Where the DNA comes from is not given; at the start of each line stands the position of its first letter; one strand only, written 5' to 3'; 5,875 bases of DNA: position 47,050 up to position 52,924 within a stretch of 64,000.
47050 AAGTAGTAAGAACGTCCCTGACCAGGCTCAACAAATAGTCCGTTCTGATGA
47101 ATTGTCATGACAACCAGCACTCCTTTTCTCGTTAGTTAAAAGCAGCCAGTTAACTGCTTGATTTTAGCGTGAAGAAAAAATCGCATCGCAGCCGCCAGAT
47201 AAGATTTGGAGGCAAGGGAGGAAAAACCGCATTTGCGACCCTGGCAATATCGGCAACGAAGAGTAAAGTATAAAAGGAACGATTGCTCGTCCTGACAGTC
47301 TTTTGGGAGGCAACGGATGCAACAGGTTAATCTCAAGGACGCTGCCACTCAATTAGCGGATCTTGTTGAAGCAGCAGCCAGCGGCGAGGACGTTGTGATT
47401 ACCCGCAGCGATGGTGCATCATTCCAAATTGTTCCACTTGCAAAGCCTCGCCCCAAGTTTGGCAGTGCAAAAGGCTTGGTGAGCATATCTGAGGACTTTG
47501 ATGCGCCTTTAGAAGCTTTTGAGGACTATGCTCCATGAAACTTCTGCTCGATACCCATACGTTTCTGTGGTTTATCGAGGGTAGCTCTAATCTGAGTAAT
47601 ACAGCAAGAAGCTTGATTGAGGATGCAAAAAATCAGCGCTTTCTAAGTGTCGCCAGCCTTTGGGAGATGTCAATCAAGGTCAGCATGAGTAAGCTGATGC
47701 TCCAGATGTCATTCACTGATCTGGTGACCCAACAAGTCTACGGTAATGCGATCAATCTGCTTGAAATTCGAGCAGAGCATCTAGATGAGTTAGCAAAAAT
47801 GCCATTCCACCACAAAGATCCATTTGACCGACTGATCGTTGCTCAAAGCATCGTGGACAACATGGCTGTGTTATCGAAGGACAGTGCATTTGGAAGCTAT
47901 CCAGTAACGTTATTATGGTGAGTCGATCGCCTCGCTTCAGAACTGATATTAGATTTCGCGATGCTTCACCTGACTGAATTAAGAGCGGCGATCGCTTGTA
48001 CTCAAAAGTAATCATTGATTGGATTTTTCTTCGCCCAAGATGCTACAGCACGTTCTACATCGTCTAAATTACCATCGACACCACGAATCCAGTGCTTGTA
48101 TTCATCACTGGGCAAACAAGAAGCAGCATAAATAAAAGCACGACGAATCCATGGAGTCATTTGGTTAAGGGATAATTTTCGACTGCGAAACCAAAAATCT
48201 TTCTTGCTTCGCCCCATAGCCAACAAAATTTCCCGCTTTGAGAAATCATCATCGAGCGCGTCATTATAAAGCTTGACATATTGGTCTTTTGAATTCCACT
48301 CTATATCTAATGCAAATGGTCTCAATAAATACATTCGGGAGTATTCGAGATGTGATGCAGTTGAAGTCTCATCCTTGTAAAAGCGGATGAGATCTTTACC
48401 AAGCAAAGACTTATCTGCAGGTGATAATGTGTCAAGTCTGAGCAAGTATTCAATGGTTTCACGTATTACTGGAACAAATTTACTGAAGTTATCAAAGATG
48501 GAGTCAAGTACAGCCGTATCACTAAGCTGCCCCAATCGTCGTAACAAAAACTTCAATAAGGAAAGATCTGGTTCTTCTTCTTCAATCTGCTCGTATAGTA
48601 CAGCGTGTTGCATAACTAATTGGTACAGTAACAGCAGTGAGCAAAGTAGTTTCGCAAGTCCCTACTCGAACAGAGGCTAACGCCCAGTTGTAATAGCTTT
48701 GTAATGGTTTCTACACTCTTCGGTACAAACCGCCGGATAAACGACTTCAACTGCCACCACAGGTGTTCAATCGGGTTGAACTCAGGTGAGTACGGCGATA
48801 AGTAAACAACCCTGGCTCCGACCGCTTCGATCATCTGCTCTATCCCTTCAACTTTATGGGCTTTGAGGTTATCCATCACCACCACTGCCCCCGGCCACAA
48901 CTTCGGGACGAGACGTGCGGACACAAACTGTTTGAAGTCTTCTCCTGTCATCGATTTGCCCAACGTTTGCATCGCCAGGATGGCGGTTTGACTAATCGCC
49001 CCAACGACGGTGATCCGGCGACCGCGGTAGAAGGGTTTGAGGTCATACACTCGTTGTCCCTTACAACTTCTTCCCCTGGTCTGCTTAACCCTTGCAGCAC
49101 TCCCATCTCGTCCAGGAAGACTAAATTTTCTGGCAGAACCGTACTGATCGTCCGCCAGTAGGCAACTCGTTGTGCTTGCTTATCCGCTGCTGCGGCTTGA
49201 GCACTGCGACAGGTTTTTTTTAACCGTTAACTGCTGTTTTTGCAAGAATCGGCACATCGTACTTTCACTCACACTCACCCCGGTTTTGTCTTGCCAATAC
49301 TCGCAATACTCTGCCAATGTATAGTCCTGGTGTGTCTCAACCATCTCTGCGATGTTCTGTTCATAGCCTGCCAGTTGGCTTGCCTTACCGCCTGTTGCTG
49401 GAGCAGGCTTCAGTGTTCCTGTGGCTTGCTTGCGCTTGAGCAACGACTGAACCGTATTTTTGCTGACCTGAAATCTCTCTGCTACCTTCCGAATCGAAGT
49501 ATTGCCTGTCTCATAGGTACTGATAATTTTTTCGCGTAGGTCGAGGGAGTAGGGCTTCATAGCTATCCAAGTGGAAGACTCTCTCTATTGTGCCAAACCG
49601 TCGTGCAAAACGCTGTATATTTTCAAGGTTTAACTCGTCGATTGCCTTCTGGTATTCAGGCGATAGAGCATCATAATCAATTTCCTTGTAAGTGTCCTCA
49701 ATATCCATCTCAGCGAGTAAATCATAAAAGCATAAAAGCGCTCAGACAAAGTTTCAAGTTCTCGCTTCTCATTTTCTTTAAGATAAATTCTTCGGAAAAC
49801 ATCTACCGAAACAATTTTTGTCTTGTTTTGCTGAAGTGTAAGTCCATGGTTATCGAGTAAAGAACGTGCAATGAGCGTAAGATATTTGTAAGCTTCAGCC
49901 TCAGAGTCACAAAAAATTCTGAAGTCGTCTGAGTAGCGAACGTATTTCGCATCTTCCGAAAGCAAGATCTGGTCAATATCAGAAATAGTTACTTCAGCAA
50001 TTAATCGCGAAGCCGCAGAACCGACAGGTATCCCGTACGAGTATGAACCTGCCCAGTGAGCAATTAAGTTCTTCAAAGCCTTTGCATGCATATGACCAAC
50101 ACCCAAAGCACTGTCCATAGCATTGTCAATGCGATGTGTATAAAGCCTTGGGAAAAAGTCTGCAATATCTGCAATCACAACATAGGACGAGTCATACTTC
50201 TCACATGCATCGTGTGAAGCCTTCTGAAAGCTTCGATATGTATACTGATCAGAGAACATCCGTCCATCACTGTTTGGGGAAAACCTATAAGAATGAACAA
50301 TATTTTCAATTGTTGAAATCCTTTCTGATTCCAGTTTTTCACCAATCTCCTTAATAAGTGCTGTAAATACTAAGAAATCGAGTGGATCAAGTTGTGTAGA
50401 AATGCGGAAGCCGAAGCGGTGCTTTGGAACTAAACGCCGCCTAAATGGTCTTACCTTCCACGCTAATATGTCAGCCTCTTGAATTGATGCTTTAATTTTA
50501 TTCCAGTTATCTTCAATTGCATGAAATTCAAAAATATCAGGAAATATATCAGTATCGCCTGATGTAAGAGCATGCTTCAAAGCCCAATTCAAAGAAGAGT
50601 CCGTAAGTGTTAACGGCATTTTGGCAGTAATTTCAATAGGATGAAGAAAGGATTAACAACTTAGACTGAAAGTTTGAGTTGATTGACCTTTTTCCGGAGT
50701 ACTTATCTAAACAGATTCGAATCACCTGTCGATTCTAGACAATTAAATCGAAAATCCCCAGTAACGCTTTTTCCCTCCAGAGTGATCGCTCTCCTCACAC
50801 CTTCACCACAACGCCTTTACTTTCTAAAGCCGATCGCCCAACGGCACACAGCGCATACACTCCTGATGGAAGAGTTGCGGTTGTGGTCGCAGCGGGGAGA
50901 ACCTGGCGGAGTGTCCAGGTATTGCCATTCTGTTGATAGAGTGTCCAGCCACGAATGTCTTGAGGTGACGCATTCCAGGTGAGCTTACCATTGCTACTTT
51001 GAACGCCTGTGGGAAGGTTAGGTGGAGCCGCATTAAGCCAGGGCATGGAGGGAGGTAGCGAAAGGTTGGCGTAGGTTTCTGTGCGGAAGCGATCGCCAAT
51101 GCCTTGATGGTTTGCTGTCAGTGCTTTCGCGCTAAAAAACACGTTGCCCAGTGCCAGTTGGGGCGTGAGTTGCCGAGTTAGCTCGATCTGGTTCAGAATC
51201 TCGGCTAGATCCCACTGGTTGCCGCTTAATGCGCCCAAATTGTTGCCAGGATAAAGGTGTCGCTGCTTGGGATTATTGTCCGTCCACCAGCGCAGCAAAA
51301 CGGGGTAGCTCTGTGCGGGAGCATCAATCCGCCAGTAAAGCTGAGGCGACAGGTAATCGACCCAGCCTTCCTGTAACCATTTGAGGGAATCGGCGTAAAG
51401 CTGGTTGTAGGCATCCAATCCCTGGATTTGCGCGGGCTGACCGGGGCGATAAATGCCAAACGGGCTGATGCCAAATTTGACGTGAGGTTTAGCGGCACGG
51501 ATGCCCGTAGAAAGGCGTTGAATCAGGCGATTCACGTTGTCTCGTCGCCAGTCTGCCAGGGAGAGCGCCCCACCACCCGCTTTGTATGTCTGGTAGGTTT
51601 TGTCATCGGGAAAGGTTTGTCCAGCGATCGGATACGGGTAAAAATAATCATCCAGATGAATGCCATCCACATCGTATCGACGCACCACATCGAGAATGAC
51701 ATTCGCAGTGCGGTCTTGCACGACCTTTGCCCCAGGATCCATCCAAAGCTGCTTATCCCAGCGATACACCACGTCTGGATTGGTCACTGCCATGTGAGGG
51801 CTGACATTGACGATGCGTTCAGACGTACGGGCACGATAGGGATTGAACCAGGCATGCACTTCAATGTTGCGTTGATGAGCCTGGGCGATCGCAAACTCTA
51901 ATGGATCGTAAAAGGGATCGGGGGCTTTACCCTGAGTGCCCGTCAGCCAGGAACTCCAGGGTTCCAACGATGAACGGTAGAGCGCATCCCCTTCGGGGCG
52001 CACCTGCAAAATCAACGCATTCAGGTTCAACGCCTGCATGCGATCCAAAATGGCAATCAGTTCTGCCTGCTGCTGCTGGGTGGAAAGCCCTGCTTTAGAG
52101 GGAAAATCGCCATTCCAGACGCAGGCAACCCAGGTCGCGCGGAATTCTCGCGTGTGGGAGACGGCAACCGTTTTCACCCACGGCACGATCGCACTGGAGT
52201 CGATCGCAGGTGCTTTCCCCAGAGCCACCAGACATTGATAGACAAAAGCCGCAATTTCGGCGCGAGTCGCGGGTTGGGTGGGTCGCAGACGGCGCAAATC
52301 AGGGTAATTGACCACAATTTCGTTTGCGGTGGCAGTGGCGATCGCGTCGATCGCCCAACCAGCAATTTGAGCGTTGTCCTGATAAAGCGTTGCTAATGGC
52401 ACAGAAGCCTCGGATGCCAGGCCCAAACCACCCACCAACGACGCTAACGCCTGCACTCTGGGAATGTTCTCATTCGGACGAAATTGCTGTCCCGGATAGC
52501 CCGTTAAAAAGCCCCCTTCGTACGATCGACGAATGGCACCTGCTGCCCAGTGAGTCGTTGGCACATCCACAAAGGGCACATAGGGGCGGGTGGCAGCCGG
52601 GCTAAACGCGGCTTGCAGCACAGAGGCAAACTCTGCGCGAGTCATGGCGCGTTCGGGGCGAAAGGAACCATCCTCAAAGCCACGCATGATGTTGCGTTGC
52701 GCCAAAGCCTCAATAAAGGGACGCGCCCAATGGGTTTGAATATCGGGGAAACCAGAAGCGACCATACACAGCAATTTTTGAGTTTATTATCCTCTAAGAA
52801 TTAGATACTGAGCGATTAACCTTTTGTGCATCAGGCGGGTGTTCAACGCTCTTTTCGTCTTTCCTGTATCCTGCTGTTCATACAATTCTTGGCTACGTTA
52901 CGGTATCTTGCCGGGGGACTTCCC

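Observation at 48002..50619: Defence-type reverse transcriptase (RT plus helical C-terminal domain) inactivated by an IS630 insertion and a 1-nt frameshift, with an exactly reconstructible pre-insertion ORF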

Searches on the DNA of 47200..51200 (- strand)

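Call 37: search_rna_families(source=window, start=47200, end=51200, threshold=evalue, max_evalue=1)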
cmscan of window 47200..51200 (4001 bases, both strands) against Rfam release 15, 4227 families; matches with E-value up to 1: 0.
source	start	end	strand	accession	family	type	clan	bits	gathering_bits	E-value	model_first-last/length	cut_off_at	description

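Call 54: search_dna_similar(query=window:48601-49615:-, collection=plasmids, mode=distant, max_rows=10)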
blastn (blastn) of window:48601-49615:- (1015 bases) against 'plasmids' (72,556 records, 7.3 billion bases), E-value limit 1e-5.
Records with a match: 3; places in all: 3; records where one place covers at least 80% of the query: 0.
Best place of each record, by identity: 80-90% 1; 60-80% 2.
By first word of the organism name: Acidisoma 1; Oscillatoria 1; Pseudomonas 1.
By predicted mobility (MOB-suite, as given by PLSDB): conjugative 2; non-mobilizable 1.
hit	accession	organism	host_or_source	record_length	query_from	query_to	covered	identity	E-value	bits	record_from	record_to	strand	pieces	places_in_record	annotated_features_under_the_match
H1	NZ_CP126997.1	Acidisoma sp. PAMC 29798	cell culture,lichen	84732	710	849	14%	73.2%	2e-9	72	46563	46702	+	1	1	IS630 family transposase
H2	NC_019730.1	Oscillatoria nigro-viridis PCC 7112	-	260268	716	850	13%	72.3%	2e-9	72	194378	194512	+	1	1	IS630 family transposase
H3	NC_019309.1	Pseudomonas sp. K-62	-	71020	784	852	7%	81.2%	8e-8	67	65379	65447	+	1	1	none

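Call 55: get_annotated_region(hit=H2, flank=1200)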
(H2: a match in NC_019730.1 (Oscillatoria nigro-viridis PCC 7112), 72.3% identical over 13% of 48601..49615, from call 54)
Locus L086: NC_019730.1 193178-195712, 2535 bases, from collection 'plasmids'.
description: Oscillatoria nigro-viridis PCC 7112 plasmid pOSC7112.02, complete sequence
organism: Oscillatoria nigro-viridis PCC 7112 (NCBI taxid 179408)
taxonomy: Bacteria; Cyanobacteriota; Cyanophyceae; Oscillatoriales; Oscillatoriaceae; Oscillatoria; Oscillatoria nigro-viridis; Oscillatoria nigro-viridis PCC 7112
host: -; source: -; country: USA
typing (MOB-suite, as given by PLSDB): conjugative; replicon rep_cluster_309; relaxase MOBP; mating-pair formation MPF_T
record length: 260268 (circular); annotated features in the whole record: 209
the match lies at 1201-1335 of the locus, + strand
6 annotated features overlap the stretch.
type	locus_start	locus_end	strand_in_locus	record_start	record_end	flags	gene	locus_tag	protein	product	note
CDS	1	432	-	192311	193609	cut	-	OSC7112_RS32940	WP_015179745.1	RNA-guided endonuclease TnpB family protein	-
CDS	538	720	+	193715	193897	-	-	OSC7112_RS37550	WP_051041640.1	hypothetical protein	-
CDS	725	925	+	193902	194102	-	-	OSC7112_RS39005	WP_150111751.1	hypothetical protein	-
CDS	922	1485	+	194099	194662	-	-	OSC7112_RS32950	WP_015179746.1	IS630 family transposase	-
CDS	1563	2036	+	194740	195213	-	-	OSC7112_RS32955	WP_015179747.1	hypothetical protein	-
CDS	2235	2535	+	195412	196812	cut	-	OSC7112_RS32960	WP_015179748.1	RNA-guided endonuclease TnpB family protein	-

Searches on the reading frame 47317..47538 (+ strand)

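Call 21: search_protein_families(library=pfam, proteins=[window:47317-47538:+], max_evalue=0.01)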
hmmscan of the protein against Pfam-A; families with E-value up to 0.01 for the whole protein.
window:47317-47538:+ (73 aa): 2 families
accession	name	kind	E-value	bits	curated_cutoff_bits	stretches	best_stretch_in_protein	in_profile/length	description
PF02604.26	PhdYeFM_antitox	-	1.4e-05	25.2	29.8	1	1-43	1-44/74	Antitoxin Phd_YefM, type II toxin-antitoxin system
PF10047.15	DUF2281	-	1.6e-05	25.9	26.5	1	46-71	39-64/64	Protein of unknown function (DUF2281)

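Call 35: search_protein_families(library=padloc, proteins=[window:47317-47538:+], max_evalue=0.001)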
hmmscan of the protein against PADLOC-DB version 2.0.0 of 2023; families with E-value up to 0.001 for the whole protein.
window:47317-47538:+ (73 aa): 0 families

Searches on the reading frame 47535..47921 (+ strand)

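Call 21: search_protein_families(library=pfam, proteins=[window:47535-47921:+], max_evalue=0.01)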
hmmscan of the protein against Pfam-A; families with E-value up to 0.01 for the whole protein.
window:47535-47921:+ (128 aa): 1 family
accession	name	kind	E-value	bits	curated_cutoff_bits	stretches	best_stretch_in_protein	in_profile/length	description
PF01850.27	PIN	-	2.3e-13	51.2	23.6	1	4-120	2-115/120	PIN domain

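Call 35: search_protein_families(library=padloc, proteins=[window:47535-47921:+], max_evalue=0.001)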
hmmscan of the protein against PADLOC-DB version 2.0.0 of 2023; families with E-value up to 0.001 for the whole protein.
window:47535-47921:+ (128 aa): 0 families

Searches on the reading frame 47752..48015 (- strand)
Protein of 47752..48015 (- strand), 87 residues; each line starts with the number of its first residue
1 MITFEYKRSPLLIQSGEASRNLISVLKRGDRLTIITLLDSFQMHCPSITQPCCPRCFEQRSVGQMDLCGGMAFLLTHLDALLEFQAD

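Call 21: search_protein_families(library=pfam, proteins=[window:47752-48015:-], max_evalue=0.01)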
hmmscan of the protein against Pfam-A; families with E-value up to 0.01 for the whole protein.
window:47752-48015:- (87 aa): 0 families

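Call 31: search_protein_families(library=padloc, proteins=[window:47752-48015:-], max_evalue=0.01)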
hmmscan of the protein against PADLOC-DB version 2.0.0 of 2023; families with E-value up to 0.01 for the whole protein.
window:47752-48015:- (87 aa): 0 families

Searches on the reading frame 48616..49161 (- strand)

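Call 21: search_protein_families(library=pfam, proteins=[window:48616-49161:-], max_evalue=0.01)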
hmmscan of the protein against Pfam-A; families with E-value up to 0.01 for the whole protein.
window:48616-49161:- (181 aa): 1 family
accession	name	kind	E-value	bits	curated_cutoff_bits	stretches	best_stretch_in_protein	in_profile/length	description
PF13358.12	DDE_3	-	2.7e-27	95.9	28.6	1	24-144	13-135/146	DDE superfamily endonuclease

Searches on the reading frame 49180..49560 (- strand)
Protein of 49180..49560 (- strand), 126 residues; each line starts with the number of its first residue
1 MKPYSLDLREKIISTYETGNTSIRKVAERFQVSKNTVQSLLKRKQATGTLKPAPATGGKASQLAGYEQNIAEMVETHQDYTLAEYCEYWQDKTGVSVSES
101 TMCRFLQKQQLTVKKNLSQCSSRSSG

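Call 21: search_protein_families(library=pfam, proteins=[window:49180-49560:-], max_evalue=0.01)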
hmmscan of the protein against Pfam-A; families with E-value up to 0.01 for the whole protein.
window:49180-49560:- (126 aa): 19 families
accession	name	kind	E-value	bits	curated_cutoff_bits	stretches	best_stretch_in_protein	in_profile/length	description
PF01710.22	HTH_Tnp_IS630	-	6.6e-07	29.8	21.3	1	4-116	3-101/119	Transposase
PF13565.12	HTH_32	-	1.3e-05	26.1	33.7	1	36-106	1-73/73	Homeodomain-like domain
PF12298.14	Bot1p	-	5.1e-05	23.9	23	1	5-77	18-87/172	Eukaryotic mitochondrial regulator protein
PF03683.19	UPF0175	-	0.00039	20.5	27.9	0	12-46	25-59/75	Uncharacterised protein family (UPF0175)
PF02796.21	HTH_7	-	0.00045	20.7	23.8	1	12-37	14-38/45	Helix-turn-helix domain of resolvase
PF13384.12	HTH_23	-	0.00063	19.9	24.6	1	21-43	18-40/50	Homeodomain-like domain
PF13936.12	HTH_38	-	0.0011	19.1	27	1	5-43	6-43/44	Helix-turn-helix domain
PF01498.24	HTH_Tnp_Tc3_2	-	0.0012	19.6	31.5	0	69-112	3-45/72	Transposase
PF13542.12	HTH_Tnp_ISL3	-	0.0018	18.2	27.4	1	6-43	14-49/51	Helix-turn-helix domain of transposase family ISL3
PF13592.12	HTH_33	-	0.0019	18.2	25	0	81-115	6-40/60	Winged helix-turn helix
PF00292.24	PAX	-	0.0025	18.2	22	1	4-64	18-76/125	'Paired box' domain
PF08220.18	HTH_DeoR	-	0.0029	17.8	21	0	18-37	12-31/57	DeoR-like helix-turn-helix domain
PF04218.19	CENP-B_N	-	0.0031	17.6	21.2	1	5-45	6-47/53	CENP-B N-terminal DNA-binding domain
PF24964.1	DUF7769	-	0.0033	17.5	27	1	21-45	25-49/55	Domain of unknown function (DUF7769)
PF13518.12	HTH_28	-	0.0056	17.2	25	1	9-53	2-47/52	Helix-turn-helix domain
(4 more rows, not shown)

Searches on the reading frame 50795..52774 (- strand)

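Call 21: search_protein_families(library=pfam, proteins=[window:50795-52774:-], max_evalue=0.01)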
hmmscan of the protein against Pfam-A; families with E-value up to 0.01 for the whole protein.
window:50795-52774:- (659 aa): 2 families
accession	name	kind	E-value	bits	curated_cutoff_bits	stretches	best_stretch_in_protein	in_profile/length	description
PF02638.21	GHL10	-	1.4e-72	244.9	27.9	1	210-511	1-294/311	Glycosyl hydrolase-like 10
PF00395.25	SLH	-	1.4e-30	105.4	20.8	3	9-50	2-44/44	S-layer homology domain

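Call 35: search_protein_families(library=padloc, proteins=[window:50795-52774:-], max_evalue=0.001)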
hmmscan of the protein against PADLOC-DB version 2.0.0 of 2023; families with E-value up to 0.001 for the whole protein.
window:50795-52774:- (659 aa): 0 families
